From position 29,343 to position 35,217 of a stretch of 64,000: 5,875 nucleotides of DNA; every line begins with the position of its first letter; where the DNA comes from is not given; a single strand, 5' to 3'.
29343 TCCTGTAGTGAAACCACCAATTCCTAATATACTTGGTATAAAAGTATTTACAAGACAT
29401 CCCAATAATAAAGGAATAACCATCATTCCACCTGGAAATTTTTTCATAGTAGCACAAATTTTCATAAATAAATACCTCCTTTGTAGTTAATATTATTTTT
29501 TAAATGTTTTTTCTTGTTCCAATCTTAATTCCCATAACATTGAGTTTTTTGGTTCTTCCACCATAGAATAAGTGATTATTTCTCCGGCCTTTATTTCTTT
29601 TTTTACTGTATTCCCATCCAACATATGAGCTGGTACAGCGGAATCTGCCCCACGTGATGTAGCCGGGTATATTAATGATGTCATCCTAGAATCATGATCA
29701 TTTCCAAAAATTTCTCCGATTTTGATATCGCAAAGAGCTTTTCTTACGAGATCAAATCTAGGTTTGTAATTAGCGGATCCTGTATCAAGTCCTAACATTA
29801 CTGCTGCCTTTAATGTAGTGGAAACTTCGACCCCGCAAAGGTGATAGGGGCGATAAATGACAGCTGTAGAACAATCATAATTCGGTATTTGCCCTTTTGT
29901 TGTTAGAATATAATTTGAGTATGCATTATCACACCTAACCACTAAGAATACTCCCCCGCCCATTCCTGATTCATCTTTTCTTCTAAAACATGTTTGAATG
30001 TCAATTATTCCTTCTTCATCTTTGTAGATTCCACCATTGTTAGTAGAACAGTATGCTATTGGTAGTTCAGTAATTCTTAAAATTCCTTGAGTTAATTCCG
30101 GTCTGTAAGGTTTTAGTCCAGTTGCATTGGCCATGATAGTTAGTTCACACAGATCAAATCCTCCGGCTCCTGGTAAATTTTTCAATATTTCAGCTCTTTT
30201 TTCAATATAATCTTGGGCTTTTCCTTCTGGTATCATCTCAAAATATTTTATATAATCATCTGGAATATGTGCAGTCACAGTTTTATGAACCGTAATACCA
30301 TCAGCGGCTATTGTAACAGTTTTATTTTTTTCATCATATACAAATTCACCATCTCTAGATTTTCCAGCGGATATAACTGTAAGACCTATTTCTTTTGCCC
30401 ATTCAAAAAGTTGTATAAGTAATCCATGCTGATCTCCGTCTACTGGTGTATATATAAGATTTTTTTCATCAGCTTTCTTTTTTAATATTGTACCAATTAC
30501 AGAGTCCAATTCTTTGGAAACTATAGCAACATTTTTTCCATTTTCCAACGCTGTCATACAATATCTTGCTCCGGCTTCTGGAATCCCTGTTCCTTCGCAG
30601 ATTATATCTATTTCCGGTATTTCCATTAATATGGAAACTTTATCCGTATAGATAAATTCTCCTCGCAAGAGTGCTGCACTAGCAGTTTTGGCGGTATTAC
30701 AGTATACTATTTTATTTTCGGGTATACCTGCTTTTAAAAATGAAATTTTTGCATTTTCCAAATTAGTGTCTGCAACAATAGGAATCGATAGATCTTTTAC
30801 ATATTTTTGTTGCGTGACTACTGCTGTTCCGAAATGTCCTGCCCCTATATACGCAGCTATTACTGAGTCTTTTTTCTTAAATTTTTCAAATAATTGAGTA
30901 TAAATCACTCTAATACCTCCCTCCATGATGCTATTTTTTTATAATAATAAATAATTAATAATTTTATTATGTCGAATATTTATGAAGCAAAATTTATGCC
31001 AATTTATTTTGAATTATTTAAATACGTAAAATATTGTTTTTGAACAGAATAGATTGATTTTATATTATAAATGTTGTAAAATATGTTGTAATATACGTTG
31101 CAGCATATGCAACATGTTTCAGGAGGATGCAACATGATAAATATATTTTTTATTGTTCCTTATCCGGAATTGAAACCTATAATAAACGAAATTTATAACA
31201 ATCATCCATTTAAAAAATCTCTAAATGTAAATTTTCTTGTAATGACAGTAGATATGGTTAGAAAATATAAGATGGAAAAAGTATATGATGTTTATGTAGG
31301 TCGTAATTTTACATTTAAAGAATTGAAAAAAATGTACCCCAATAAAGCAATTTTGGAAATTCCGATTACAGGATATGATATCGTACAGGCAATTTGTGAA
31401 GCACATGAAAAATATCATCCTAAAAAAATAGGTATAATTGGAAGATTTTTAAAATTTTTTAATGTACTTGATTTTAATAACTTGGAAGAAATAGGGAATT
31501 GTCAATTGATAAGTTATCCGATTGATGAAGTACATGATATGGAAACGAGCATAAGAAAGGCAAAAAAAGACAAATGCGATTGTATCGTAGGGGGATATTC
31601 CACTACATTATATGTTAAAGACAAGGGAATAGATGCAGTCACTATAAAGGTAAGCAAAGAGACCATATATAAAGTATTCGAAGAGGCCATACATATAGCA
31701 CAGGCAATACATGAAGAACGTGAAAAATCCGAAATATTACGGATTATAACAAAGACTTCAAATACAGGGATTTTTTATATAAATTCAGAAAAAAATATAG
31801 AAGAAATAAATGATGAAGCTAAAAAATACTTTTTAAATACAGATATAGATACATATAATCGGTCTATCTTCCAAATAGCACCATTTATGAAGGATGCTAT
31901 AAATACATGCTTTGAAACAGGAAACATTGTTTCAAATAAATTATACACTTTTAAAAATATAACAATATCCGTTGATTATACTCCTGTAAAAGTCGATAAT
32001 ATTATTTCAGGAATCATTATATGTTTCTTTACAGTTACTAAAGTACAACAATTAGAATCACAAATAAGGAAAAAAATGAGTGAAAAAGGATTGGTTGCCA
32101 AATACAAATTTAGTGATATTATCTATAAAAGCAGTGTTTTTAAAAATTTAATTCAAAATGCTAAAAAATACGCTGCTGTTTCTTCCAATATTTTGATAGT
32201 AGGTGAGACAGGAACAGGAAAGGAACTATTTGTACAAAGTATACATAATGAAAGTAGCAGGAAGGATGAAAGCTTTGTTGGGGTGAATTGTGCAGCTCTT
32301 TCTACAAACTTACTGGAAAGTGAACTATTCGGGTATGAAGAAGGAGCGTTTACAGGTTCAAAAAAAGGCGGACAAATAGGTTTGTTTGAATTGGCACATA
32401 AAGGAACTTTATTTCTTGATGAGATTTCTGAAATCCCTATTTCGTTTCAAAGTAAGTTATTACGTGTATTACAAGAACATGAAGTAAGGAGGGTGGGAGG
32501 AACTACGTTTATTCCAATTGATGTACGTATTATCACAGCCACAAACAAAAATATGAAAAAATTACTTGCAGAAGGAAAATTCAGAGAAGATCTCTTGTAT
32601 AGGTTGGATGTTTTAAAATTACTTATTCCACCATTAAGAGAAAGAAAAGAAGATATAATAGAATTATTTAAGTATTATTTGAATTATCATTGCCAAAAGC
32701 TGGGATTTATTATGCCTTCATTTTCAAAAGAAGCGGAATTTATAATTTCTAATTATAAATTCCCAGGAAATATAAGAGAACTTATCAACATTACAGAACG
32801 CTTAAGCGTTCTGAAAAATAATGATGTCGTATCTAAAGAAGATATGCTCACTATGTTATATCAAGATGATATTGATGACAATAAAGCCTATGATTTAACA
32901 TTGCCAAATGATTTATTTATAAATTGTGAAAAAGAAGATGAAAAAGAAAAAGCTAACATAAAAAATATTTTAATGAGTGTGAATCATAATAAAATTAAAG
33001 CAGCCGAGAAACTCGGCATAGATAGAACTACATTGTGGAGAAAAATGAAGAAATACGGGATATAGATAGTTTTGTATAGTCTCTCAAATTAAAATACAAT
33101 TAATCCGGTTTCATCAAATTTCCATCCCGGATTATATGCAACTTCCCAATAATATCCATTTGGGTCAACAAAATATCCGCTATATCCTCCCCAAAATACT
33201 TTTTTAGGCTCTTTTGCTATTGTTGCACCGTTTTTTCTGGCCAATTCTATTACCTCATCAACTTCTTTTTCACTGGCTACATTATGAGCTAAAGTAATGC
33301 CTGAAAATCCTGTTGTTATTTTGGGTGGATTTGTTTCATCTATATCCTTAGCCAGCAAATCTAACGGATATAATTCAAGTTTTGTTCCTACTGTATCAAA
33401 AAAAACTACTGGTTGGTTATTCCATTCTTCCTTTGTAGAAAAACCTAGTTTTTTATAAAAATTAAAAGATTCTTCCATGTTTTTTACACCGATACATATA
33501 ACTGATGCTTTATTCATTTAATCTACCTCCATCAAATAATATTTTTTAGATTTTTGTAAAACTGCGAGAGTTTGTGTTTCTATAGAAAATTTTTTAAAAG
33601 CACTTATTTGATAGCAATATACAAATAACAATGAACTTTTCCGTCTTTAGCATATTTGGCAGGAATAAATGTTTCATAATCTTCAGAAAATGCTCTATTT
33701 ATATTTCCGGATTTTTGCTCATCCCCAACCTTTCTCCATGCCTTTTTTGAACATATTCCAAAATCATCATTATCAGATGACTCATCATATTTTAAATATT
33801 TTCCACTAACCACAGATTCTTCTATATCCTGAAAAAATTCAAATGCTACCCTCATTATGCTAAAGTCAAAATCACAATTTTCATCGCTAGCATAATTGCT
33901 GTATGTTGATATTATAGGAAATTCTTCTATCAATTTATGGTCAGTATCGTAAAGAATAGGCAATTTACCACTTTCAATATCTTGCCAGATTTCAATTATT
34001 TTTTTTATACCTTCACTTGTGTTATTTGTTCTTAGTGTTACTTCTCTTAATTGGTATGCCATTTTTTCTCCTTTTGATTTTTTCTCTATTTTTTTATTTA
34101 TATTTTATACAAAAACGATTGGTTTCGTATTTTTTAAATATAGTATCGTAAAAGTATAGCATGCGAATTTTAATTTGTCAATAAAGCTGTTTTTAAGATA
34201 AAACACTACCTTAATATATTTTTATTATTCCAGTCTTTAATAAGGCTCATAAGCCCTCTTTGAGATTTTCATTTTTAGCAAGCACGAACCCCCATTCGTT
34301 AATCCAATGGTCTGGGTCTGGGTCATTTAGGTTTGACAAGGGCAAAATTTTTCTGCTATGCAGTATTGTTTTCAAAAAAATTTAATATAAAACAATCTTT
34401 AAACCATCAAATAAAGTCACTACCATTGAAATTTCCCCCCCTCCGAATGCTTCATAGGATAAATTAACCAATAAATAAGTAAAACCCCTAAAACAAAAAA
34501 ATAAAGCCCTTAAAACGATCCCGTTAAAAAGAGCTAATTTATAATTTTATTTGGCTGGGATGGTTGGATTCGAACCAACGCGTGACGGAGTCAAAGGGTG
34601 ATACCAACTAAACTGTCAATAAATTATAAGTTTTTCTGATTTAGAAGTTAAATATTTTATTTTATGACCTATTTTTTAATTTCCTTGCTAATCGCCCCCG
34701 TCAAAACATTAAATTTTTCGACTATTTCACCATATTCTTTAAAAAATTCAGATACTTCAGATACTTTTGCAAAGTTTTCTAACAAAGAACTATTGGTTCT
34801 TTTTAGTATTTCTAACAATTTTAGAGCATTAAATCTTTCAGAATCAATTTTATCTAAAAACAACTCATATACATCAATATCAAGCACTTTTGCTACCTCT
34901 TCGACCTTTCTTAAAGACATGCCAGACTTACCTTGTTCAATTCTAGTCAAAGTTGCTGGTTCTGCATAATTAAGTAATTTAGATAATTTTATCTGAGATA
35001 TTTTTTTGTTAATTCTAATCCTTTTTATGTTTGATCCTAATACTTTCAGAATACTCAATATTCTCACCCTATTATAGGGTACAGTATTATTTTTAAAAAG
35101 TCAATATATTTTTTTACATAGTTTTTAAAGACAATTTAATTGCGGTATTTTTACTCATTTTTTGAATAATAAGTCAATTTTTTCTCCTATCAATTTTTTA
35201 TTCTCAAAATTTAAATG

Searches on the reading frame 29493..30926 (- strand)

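Call 32: search_protein_families(library=pfam, proteins=[window:29493-30926:-])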
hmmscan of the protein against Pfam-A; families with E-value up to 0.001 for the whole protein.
window:29493-30926:- (477 aa): 2 families
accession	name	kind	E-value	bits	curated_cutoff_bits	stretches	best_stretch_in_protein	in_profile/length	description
PF21135.2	DRL_cat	-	8.2e-20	71.9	27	2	259-368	65-164/164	Oxidoreductase DRL, catalytic domain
PF08666.17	SAF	-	0.00093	20.1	21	0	400-457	9-63/63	SAF domain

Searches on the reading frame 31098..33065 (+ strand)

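Call 32: search_protein_families(library=pfam, proteins=[window:31098-33065:+])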
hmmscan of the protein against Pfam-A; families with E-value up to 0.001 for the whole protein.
window:31098-33065:+ (655 aa): 11 families
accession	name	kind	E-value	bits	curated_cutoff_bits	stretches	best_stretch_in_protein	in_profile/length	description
PF00158.32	Sigma54_activat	-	2.4e-66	223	20.2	1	341-508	1-167/168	Sigma-54 interaction domain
PF06506.16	PrpR_N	-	7.1e-22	78.2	29.1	1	50-207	17-167/167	Propionate catabolism activator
PF14532.12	Sigma54_activ_2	-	5.2e-17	62.8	25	1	344-513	3-138/138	Sigma-54 interaction domain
PF25601.1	AAA_lid_14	-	1.6e-16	60.3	27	1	514-591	1-78/87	AAA+ ATPase lid domain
PF02954.25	HTH_8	-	3e-11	43.3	22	1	617-653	6-42/42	Bacterial regulatory protein, Fis family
PF01078.27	Mg_chelatase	-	3.3e-06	27.1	20.3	1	360-484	20-158/207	Magnesium chelatase, subunit ChlI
PF07724.20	AAA_2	-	1.4e-05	25.6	27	1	363-494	4-135/166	AAA domain (Cdc48 subfamily)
PF07728.20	AAA_5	-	1.5e-05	25.5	22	1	364-486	1-125/139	AAA domain (dynein-related subfamily)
PF00004.35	AAA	-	3.8e-05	24.6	21.2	1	365-489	1-114/131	ATPase family associated with various cellular activities (AAA)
PF18024.7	HTH_50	-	0.00024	21.2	27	1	634-655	28-49/50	Helix-turn-helix domain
PF00493.29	MCM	-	0.00083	19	23.3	0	359-510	54-205/224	MCM P-loop domain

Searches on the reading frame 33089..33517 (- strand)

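Call 32: search_protein_families(library=pfam, proteins=[window:33089-33517:-])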
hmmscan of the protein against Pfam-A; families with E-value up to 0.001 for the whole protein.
window:33089-33517:- (142 aa): 1 family
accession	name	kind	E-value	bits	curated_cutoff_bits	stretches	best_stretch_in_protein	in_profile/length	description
PF00903.31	Glyoxalase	-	6.8e-15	56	20.6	1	7-126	5-121/121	Glyoxalase/Bleomycin resistance protein/Dioxygenase superfamily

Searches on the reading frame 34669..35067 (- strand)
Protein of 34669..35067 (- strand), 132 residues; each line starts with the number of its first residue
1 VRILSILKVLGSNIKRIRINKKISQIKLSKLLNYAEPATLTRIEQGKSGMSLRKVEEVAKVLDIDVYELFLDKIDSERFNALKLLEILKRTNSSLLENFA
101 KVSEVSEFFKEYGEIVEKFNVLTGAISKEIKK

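Call 74: search_protein_families(library=pfam, proteins=[window:34669-35067:-])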
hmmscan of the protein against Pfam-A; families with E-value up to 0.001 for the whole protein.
window:34669-35067:- (132 aa): 3 families
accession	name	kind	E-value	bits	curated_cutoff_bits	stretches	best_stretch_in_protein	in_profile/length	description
PF01381.28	HTH_3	-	2.3e-06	28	23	1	14-69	1-55/55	Helix-turn-helix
PF13443.12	HTH_26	-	2.1e-05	25.1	22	1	13-70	1-58/63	Cro/C1-type HTH DNA-binding domain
PF13560.12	HTH_31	-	0.00088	20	27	0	10-65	2-57/64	Helix-turn-helix domain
